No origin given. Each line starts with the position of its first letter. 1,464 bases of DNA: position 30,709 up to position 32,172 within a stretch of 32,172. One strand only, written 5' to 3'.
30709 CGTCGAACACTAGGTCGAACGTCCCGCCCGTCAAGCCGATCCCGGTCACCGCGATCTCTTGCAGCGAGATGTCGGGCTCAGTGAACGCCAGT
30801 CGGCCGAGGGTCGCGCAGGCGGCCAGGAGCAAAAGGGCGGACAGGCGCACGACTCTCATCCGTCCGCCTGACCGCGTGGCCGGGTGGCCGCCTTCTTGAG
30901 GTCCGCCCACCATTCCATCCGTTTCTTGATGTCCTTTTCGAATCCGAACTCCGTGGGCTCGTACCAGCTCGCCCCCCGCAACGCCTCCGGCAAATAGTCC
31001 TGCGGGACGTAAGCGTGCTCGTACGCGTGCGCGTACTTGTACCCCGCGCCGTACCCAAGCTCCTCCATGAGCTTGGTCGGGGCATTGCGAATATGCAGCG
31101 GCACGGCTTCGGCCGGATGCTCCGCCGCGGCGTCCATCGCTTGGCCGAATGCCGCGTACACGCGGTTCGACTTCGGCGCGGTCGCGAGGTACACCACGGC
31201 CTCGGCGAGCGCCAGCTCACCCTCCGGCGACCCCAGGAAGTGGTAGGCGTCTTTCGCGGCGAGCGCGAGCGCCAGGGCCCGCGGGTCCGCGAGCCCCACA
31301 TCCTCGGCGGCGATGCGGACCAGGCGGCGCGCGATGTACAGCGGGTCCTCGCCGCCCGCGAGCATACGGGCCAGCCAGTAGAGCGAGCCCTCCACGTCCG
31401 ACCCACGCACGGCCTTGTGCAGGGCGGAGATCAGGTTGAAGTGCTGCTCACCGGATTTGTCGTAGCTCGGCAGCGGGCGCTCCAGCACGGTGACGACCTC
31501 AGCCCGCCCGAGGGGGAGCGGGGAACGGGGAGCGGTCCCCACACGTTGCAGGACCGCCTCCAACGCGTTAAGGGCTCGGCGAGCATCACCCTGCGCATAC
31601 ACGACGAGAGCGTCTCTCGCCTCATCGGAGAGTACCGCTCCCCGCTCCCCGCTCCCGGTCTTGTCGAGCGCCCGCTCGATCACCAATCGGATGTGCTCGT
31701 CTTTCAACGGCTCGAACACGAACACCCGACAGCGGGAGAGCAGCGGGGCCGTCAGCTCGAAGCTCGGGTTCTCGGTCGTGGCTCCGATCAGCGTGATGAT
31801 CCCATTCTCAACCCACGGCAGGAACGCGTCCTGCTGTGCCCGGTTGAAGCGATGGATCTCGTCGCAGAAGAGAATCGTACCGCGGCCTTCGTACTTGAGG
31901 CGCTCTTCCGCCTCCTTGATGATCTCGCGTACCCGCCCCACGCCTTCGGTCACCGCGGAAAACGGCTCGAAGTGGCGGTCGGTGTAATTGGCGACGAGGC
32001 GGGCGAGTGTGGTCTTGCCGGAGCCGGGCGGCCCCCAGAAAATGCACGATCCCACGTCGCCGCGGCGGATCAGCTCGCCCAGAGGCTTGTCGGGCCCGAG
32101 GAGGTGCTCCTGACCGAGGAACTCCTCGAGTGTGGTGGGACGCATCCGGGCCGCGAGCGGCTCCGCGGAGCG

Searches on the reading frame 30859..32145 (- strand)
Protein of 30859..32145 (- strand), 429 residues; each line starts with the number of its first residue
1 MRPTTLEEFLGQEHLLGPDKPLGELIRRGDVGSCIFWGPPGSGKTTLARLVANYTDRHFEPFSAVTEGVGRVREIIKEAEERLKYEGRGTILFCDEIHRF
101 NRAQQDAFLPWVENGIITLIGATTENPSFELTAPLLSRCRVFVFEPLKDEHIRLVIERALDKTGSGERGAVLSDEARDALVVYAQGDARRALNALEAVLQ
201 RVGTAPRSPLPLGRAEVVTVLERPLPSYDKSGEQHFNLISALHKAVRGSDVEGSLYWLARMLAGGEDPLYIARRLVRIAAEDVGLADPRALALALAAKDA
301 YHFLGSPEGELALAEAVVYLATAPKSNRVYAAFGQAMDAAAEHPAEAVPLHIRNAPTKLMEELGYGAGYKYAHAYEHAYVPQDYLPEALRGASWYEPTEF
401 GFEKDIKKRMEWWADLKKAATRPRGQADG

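Call 11: search_protein_families(library=pfam, proteins=[window:30859-32145:-], max_evalue=0.001)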
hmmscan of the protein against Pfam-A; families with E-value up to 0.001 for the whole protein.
window:30859-32145:- (429 aa): 10 families
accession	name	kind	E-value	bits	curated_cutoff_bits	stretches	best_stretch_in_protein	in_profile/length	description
PF12002.13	MgsA_C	-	2.7e-68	229.5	27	1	248-413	1-166/167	MgsA AAA+ ATPase C terminal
PF16193.11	AAA_assoc_2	-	6.1e-20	71.7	34.3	1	169-247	4-81/81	AAA C-terminal domain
PF00004.35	AAA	-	3.5e-15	57.1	21.2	1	35-144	2-128/131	ATPase family associated with various cellular activities (AAA)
PF05496.18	RuvB_N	-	8.1e-11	42.4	27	1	1-120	1-116/159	Holliday junction DNA helicase RuvB P-loop domain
PF13191.12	AAA_16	-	2.7e-06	28.4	32.6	0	26-58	19-51/167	AAA ATPase domain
PF07728.20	AAA_5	-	3.1e-05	24.4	22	0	35-124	3-102/139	AAA domain (dynein-related subfamily)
PF00158.32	Sigma54_activat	-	0.00011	22.4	20.2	0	88-126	93-131/168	Sigma-54 interaction domain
PF20720.3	nSTAND3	-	0.00061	20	27.2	1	32-78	18-63/155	Novel STAND NTPase 3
PF13401.12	AAA_22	-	0.0008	20.2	27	0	32-65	6-33/130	AAA domain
PF07724.20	AAA_2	-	0.00084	19.9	27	0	31-118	3-105/166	AAA domain (Cdc48 subfamily)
